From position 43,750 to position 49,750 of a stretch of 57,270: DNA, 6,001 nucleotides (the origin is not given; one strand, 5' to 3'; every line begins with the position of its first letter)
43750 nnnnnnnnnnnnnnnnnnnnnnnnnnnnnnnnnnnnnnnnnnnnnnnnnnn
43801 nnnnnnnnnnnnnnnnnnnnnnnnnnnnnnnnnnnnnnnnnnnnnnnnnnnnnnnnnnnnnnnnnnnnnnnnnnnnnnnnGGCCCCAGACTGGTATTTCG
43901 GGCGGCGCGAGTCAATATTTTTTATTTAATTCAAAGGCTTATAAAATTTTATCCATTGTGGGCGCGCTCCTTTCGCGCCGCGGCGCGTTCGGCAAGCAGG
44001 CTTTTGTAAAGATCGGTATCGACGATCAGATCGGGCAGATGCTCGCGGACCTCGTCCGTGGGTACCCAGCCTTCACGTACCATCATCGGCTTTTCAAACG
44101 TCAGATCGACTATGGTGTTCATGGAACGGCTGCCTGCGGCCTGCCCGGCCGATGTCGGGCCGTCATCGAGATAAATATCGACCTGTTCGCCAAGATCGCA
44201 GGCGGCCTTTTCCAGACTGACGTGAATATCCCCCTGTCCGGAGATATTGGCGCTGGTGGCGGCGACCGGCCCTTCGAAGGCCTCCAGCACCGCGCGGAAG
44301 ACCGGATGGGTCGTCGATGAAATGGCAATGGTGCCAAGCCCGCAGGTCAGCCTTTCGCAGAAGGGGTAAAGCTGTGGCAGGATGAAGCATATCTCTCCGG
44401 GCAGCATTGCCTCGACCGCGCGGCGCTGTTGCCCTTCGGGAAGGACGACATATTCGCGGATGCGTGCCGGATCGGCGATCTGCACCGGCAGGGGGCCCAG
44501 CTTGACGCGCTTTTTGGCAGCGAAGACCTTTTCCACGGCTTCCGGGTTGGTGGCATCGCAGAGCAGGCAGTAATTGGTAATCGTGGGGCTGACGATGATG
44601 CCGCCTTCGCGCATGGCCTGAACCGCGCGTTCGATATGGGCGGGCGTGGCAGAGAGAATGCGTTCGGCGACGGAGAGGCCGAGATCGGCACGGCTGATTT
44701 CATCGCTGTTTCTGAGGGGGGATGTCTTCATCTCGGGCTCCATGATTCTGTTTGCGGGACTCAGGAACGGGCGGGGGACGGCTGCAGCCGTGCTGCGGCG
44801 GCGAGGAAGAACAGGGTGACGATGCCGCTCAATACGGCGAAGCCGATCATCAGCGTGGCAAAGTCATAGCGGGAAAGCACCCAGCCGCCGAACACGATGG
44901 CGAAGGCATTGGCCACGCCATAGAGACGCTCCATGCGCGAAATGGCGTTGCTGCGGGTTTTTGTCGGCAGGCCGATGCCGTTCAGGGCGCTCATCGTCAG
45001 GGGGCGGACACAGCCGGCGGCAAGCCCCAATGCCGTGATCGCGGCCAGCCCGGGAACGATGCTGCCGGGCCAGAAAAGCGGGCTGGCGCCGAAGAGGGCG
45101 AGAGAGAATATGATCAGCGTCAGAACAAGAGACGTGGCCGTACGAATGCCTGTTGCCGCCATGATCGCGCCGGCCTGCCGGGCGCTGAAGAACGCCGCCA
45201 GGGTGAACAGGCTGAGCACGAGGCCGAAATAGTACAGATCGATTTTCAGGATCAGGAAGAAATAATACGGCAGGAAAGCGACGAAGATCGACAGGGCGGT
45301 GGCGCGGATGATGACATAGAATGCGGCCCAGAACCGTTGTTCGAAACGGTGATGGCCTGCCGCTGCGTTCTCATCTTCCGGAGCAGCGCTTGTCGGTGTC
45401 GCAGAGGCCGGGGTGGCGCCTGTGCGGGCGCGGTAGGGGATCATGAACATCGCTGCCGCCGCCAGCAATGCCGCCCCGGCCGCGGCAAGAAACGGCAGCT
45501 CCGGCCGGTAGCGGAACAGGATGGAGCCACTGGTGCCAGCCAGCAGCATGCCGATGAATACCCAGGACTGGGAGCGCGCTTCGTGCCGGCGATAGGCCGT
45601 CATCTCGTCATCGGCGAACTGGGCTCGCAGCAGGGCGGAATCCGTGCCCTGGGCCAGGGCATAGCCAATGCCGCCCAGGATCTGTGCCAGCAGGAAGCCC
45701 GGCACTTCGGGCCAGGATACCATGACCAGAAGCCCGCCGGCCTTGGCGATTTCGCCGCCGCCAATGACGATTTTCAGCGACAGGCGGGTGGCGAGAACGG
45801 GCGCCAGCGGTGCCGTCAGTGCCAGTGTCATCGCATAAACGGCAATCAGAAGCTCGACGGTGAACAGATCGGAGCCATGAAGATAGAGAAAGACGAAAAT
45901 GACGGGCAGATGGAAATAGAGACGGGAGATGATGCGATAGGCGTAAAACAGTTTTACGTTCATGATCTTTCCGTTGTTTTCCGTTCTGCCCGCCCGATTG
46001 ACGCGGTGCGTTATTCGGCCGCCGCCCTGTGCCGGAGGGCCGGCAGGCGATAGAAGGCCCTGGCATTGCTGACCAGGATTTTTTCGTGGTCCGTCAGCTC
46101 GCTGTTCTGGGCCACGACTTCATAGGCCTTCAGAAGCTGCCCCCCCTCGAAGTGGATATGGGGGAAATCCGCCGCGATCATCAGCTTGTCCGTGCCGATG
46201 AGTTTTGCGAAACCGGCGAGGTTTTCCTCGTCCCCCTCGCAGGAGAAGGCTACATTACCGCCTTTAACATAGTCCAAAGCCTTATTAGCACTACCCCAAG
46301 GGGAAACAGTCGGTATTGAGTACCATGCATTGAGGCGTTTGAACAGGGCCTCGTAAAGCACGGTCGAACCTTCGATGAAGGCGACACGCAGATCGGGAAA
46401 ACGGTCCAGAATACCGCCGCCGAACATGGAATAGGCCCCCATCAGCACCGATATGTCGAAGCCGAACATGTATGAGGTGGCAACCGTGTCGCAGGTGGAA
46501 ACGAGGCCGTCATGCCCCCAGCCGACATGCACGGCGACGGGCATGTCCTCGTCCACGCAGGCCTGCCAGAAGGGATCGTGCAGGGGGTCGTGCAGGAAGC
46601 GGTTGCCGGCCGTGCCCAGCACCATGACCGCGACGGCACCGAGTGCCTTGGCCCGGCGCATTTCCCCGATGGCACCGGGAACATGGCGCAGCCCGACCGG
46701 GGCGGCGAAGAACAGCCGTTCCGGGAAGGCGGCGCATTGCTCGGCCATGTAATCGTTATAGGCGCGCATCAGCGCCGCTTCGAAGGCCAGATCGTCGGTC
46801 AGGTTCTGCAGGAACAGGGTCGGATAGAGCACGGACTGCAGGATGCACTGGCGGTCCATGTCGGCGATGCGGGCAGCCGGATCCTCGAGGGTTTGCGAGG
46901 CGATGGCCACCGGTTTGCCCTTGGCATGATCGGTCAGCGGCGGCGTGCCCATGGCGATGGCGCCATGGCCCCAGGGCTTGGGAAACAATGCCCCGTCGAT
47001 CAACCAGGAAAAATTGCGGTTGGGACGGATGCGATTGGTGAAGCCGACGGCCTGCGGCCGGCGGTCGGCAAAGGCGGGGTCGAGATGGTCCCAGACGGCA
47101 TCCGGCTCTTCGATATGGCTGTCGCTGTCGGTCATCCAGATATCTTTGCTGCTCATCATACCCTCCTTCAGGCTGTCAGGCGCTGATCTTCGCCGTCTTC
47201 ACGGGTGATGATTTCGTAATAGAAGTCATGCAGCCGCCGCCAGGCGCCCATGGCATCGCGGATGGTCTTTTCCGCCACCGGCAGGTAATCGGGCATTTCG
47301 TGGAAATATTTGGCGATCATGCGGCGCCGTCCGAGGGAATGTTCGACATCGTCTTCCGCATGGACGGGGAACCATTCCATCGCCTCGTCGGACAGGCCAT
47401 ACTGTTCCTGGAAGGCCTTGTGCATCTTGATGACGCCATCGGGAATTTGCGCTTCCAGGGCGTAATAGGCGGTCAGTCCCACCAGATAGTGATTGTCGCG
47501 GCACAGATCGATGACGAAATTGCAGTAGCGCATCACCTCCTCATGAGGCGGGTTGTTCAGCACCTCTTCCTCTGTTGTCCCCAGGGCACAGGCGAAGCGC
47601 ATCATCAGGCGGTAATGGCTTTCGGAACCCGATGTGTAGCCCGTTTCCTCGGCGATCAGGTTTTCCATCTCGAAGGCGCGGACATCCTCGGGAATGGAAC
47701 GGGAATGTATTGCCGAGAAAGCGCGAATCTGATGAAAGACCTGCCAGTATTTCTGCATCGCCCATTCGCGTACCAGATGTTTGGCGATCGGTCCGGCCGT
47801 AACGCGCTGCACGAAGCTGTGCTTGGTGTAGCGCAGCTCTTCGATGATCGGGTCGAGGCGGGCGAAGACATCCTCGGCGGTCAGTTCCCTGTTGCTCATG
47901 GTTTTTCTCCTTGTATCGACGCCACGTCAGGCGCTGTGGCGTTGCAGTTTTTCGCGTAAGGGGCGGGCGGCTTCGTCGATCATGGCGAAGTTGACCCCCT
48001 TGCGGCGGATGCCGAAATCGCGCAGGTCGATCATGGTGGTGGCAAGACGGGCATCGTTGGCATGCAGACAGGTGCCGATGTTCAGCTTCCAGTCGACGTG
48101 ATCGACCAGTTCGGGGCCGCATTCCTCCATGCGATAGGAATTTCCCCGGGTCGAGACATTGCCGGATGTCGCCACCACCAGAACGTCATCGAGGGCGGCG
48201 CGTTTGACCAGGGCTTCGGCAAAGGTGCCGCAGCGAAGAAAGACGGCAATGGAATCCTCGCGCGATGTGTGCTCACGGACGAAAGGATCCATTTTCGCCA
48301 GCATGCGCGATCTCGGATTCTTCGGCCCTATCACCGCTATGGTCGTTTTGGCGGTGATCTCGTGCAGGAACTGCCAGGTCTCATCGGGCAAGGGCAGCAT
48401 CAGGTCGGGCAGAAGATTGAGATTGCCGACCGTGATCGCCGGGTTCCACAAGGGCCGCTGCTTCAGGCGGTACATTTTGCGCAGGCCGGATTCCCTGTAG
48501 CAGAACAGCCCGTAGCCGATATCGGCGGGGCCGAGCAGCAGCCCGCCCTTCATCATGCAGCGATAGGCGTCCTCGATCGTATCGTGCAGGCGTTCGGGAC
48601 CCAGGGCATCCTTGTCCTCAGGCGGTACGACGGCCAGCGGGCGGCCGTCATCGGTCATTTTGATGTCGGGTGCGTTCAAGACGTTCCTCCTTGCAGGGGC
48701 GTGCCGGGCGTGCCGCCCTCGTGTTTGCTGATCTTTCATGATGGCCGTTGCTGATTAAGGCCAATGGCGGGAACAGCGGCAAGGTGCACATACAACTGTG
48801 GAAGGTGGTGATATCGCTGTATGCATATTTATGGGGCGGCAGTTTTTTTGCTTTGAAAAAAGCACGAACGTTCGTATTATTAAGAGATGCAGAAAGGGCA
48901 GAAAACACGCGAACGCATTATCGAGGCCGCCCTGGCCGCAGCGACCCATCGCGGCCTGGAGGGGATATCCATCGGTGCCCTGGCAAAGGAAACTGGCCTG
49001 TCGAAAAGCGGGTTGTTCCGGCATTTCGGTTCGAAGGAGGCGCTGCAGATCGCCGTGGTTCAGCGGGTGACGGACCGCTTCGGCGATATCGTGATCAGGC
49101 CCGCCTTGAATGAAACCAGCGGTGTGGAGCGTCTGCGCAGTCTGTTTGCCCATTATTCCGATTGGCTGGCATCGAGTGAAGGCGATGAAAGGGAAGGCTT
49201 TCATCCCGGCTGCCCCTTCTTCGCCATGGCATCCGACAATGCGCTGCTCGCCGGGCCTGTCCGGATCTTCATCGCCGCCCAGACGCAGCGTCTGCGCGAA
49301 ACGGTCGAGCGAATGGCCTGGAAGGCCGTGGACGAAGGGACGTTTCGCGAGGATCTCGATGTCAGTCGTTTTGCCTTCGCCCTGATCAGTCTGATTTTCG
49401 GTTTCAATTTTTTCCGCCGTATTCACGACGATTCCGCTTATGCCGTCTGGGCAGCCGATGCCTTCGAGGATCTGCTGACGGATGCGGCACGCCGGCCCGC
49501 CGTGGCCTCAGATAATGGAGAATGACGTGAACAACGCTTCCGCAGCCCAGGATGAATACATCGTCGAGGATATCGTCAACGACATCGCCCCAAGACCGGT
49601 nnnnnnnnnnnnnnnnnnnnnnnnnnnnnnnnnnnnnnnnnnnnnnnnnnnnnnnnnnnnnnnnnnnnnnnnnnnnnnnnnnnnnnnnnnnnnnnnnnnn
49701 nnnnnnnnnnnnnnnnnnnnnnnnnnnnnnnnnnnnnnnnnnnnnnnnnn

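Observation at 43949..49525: Uncharacterised operon: two stand-alone YrdC/Sua5-fold proteins bracketing a PqqC/TenA-like haem-oxygenase-fold protein, an amidohydrolase_2 enzyme and an MFS transporter, under a divergent TetR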

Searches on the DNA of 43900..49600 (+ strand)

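Call 5: search_dna_similar(query=window:43900-49600:+, collection=plasmids, mode=near, max_rows=15)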
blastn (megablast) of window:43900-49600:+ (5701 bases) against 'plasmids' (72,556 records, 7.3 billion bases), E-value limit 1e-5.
No match.
